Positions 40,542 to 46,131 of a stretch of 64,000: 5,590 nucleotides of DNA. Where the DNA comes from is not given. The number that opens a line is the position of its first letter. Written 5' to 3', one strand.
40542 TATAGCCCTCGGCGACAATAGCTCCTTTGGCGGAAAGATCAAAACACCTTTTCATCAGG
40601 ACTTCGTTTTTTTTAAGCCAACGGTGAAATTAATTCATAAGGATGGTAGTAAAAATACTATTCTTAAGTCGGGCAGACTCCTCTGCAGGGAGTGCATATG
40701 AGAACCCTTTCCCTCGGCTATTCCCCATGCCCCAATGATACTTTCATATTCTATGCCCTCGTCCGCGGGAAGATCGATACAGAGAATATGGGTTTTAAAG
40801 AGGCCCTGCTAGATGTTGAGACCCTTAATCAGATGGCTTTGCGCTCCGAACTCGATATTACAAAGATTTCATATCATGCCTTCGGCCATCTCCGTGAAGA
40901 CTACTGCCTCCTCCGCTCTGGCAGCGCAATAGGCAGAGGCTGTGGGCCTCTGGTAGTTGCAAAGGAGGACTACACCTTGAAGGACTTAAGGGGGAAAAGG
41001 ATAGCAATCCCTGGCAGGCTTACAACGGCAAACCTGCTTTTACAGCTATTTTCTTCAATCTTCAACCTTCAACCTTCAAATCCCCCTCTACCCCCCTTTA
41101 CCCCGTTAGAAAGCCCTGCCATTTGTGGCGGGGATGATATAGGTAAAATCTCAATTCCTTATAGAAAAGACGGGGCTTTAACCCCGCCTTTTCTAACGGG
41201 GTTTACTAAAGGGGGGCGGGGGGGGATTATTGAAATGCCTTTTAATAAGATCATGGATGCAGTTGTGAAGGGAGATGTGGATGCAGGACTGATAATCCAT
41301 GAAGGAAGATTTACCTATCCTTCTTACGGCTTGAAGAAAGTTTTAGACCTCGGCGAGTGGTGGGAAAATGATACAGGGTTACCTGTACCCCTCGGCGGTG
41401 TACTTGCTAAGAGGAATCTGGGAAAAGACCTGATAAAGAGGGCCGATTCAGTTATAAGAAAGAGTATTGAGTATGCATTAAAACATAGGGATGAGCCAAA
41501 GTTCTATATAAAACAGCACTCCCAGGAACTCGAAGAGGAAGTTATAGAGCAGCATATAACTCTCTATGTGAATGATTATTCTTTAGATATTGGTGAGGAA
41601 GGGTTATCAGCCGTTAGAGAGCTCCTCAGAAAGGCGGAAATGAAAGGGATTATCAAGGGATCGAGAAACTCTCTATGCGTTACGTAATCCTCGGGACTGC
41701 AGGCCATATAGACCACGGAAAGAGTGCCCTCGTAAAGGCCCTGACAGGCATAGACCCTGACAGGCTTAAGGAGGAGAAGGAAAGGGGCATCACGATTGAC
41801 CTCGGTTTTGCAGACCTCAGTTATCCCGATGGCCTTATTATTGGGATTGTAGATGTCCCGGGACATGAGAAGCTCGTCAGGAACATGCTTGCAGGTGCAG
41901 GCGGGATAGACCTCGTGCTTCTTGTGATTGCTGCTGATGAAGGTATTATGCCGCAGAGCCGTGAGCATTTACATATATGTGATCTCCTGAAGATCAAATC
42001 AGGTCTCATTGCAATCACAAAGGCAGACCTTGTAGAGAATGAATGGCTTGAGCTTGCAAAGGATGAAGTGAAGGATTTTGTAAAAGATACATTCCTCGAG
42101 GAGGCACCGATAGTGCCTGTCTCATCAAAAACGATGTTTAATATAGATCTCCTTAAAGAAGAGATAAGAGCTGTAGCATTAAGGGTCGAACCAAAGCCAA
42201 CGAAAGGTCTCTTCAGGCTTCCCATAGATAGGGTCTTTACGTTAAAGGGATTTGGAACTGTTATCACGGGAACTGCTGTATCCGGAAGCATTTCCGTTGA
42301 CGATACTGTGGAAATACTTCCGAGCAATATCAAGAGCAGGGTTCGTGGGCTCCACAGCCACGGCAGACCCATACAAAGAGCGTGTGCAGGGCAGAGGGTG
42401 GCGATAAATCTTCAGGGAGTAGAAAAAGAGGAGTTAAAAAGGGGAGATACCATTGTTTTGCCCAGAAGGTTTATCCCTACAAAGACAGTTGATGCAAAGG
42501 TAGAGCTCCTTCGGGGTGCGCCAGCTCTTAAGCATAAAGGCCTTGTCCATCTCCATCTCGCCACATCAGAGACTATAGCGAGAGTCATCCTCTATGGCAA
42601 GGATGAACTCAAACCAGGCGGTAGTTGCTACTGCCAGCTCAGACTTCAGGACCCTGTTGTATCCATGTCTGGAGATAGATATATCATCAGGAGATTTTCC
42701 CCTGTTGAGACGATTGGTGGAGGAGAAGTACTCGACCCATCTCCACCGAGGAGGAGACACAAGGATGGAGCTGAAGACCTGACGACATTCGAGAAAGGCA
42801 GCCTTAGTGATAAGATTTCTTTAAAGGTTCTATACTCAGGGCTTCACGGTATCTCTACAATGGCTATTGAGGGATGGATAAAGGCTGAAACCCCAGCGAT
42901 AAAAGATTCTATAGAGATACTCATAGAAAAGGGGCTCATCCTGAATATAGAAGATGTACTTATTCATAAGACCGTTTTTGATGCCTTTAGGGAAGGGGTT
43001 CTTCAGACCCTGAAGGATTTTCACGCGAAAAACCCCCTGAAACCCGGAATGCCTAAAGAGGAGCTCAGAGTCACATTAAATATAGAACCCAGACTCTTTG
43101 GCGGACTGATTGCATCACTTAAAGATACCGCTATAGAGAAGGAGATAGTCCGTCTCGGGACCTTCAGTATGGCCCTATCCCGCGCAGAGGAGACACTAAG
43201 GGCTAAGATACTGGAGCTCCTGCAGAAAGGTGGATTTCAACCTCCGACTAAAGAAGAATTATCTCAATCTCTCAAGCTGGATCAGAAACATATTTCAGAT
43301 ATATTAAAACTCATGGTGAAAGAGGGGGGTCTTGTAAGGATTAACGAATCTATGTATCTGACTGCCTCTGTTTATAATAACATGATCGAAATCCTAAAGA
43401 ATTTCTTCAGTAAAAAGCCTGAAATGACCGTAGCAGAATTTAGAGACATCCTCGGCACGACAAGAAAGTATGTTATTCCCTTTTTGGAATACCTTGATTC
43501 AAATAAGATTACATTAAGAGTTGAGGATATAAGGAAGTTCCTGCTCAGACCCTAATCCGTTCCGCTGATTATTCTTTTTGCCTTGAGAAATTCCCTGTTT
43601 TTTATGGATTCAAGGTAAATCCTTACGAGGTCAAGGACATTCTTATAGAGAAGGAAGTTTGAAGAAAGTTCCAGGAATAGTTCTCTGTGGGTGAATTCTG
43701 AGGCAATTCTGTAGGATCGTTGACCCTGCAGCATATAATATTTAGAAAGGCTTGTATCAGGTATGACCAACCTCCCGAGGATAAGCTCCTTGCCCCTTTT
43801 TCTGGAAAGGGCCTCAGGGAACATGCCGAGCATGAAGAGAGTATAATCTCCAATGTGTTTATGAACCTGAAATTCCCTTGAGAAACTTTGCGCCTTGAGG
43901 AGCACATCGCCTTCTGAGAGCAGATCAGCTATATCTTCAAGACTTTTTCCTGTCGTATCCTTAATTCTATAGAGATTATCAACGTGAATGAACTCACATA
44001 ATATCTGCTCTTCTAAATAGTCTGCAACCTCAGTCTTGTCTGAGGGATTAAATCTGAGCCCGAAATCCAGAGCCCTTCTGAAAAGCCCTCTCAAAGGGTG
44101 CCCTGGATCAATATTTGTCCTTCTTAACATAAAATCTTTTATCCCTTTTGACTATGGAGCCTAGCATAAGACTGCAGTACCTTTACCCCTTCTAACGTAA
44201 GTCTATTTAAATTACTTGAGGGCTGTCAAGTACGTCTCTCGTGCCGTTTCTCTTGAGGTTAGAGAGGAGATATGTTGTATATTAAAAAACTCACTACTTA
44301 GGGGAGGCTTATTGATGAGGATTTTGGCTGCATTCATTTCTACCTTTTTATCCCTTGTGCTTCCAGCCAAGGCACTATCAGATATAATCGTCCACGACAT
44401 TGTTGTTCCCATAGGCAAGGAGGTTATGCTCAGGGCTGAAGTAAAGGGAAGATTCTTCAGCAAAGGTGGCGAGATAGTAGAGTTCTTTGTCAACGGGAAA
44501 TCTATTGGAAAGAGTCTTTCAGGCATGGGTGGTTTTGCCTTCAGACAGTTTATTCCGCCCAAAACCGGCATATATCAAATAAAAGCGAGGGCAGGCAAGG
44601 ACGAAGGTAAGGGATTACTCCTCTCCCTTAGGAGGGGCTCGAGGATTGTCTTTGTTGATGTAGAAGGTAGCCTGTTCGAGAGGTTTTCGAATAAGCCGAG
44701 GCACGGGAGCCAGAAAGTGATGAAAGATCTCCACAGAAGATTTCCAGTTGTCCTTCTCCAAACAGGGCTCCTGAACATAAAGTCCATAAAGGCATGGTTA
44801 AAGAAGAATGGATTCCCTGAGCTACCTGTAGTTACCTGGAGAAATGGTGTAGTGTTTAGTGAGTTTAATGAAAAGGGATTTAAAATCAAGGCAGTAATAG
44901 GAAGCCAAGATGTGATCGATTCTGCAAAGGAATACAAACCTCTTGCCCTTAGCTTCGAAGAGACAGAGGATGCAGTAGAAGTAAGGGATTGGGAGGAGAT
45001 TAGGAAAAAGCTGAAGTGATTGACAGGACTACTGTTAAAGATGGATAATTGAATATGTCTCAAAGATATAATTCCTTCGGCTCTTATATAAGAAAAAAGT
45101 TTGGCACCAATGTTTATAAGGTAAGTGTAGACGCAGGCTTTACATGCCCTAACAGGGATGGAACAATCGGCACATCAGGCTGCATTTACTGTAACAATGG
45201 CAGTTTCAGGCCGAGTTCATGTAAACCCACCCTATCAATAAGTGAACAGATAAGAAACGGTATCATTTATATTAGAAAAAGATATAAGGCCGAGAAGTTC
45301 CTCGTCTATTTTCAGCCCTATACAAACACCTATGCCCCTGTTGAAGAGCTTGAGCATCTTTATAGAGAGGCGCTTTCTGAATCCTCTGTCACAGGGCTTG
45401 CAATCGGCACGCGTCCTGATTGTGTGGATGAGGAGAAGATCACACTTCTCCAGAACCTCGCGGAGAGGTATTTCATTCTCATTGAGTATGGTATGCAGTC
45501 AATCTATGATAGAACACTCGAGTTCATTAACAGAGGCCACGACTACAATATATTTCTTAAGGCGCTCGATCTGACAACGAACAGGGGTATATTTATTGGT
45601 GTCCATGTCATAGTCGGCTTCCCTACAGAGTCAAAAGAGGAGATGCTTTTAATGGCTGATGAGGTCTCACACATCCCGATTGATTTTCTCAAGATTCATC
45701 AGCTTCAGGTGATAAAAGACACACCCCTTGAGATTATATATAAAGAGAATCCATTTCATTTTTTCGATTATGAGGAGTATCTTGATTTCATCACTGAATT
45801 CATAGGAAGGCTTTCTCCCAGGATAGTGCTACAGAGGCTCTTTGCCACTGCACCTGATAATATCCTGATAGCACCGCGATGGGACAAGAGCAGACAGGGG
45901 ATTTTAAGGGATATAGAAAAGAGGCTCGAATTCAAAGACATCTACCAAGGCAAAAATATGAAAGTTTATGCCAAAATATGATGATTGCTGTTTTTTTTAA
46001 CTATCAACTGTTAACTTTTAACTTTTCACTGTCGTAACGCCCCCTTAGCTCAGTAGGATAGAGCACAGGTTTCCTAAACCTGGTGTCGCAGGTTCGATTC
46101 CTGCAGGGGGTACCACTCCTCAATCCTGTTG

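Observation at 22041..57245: Arrays share an architecture of about 5 units (35 nt) although the unit sequence differs, and some units mirror MITE termini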

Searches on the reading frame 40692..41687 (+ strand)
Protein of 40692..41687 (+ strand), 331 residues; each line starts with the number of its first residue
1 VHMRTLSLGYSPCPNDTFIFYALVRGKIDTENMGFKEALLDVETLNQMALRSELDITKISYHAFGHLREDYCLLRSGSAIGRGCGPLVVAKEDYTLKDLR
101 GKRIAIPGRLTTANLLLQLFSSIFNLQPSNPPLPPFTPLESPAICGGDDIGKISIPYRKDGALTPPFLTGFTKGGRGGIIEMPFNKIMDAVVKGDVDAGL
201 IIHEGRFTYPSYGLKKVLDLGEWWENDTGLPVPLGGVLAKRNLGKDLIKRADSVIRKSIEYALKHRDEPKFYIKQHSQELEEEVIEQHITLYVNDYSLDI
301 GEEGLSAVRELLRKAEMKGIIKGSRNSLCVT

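Call 15: search_protein_families(library=pfam, proteins=[window:40692-41687:+])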
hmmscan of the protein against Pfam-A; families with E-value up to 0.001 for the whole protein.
window:40692-41687:+ (331 aa): 1 family
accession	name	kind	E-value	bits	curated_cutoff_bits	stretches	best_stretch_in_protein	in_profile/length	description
PF02621.19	VitK2_biosynth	-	5.7e-79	265.6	26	2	179-316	121-251/252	Menaquinone biosynthesis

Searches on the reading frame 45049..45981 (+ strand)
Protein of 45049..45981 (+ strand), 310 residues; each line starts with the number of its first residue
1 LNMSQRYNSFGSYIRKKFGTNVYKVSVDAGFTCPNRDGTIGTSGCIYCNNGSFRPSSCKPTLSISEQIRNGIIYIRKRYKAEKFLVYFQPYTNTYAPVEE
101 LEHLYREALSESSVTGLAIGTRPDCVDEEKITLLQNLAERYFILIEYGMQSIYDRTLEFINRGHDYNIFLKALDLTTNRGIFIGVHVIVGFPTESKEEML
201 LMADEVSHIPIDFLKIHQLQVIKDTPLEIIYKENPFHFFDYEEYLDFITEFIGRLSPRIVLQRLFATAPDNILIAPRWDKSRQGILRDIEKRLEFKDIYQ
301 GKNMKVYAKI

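Call 69: search_protein_families(library=pfam, proteins=[window:45049-45981:+])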
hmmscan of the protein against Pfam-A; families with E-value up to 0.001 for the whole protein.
window:45049-45981:+ (310 aa): 2 families
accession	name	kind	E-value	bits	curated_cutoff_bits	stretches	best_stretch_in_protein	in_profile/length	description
PF16199.10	Radical_SAM_C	-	1.3e-23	83.3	31.9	1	211-294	1-84/85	Radical_SAM C-terminal domain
PF04055.27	Radical_SAM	-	9.8e-16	58.8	29.5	1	43-204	9-164/166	Radical SAM superfamily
